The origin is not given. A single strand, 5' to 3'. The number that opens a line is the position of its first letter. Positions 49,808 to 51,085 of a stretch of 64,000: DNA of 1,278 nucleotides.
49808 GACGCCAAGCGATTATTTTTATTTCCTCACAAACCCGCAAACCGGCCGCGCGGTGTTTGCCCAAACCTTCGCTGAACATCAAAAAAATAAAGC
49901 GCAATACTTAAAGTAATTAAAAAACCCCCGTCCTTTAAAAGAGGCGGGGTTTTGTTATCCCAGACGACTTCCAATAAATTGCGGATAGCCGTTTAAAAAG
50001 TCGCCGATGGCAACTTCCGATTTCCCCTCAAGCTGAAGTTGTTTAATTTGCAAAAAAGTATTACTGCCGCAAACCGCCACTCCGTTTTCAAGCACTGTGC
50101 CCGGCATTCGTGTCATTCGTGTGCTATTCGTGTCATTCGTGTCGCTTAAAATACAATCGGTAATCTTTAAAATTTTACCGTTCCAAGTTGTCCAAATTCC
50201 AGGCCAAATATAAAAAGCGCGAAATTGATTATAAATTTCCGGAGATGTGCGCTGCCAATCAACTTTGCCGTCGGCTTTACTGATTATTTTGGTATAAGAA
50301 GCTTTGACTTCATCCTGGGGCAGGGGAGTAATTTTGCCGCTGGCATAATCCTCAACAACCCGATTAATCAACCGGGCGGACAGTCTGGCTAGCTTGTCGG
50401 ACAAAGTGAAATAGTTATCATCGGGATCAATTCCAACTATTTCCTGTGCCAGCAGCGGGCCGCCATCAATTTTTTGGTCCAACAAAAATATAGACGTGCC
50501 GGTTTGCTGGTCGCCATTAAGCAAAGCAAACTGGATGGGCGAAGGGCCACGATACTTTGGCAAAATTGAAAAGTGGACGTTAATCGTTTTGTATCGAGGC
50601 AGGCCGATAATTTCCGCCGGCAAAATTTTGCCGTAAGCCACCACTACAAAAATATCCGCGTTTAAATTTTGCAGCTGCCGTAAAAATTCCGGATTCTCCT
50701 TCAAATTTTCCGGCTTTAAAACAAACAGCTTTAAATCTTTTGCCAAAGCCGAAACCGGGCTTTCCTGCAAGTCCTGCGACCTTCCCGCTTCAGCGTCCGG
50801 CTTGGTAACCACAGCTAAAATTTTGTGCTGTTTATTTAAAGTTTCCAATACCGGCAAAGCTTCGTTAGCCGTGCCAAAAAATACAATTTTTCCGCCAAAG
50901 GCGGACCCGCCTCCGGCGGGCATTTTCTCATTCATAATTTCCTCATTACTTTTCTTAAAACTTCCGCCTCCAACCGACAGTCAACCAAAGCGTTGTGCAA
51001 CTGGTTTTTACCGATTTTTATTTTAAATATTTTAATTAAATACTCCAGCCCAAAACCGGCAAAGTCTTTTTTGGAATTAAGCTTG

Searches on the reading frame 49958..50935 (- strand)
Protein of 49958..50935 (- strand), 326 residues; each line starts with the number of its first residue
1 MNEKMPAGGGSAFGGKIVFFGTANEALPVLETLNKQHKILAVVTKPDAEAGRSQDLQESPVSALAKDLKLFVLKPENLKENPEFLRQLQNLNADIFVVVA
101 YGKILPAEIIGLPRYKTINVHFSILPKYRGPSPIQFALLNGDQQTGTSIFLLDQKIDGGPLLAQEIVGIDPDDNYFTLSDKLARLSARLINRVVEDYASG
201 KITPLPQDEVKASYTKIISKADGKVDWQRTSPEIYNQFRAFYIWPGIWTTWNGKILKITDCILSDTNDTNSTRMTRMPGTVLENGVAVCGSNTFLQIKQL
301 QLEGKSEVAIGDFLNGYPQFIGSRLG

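Call 78: search_protein_families(library=pfam, proteins=[window:49958-50935:-])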
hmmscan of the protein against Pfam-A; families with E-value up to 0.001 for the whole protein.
window:49958-50935:- (326 aa): 2 families
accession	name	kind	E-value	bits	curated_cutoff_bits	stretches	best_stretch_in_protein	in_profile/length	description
PF00551.24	Formyl_trans_N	-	7e-38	130.6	26.1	1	16-193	2-180/181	Formyl transferase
PF02911.23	Formyl_trans_C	-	2.3e-21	76.3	21.1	1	218-317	2-99/100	Formyl transferase, C-terminal domain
